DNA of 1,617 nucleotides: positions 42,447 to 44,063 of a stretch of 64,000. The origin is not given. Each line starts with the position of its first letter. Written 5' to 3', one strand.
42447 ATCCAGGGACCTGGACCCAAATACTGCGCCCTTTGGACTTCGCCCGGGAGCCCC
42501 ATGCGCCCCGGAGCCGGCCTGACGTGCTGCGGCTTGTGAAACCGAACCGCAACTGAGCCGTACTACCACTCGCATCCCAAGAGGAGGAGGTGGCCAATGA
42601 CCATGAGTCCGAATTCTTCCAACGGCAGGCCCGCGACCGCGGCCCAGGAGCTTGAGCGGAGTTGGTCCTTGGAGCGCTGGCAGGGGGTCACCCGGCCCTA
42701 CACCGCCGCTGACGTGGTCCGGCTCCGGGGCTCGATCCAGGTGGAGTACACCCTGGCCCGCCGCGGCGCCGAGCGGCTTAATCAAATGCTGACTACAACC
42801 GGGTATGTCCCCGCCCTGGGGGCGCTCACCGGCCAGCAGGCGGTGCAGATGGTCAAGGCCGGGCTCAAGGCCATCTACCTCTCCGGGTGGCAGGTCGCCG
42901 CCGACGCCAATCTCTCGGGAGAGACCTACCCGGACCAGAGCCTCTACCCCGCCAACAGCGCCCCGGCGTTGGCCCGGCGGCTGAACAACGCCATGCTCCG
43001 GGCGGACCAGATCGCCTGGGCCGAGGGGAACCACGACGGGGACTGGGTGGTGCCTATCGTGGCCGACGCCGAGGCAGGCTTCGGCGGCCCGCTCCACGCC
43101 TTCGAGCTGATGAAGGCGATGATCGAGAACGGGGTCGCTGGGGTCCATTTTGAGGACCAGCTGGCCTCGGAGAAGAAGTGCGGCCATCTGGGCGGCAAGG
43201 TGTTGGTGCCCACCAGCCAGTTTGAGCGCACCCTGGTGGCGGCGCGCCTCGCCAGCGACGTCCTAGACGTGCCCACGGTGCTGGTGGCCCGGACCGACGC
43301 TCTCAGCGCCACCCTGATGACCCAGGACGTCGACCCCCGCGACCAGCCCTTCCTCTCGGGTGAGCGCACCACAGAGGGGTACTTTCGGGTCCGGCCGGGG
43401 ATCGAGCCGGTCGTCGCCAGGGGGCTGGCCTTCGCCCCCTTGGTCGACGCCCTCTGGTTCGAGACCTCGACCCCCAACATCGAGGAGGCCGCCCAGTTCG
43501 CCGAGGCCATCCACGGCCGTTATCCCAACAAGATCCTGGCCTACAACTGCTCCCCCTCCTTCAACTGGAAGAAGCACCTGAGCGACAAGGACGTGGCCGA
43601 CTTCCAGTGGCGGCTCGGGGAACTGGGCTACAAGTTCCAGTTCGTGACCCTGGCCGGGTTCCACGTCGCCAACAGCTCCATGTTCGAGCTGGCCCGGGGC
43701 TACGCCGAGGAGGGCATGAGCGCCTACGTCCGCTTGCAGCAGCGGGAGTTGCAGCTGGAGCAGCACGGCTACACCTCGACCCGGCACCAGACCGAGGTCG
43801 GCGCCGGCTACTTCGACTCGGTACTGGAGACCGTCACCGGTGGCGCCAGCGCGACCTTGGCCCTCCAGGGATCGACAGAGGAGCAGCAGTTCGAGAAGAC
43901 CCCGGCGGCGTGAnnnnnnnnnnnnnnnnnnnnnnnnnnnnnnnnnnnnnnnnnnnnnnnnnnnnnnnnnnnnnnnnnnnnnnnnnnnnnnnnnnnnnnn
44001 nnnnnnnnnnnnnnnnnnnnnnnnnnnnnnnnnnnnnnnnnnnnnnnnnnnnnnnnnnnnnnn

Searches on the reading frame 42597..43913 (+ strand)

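Call 16: search_protein_families(library=pfam, proteins=[window:42597-43913:+], max_evalue=0.0001)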
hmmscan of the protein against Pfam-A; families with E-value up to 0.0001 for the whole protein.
window:42597-43913:+ (438 aa): 2 families
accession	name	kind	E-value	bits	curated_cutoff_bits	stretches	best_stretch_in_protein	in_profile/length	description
PF00463.27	ICL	-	7.7e-100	335.3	26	2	17-255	3-253/526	Isocitrate lyase family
PF13714.12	PEP_mutase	-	5.8e-14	52.7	31.5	1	84-238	24-150/240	Phosphoenolpyruvate phosphomutase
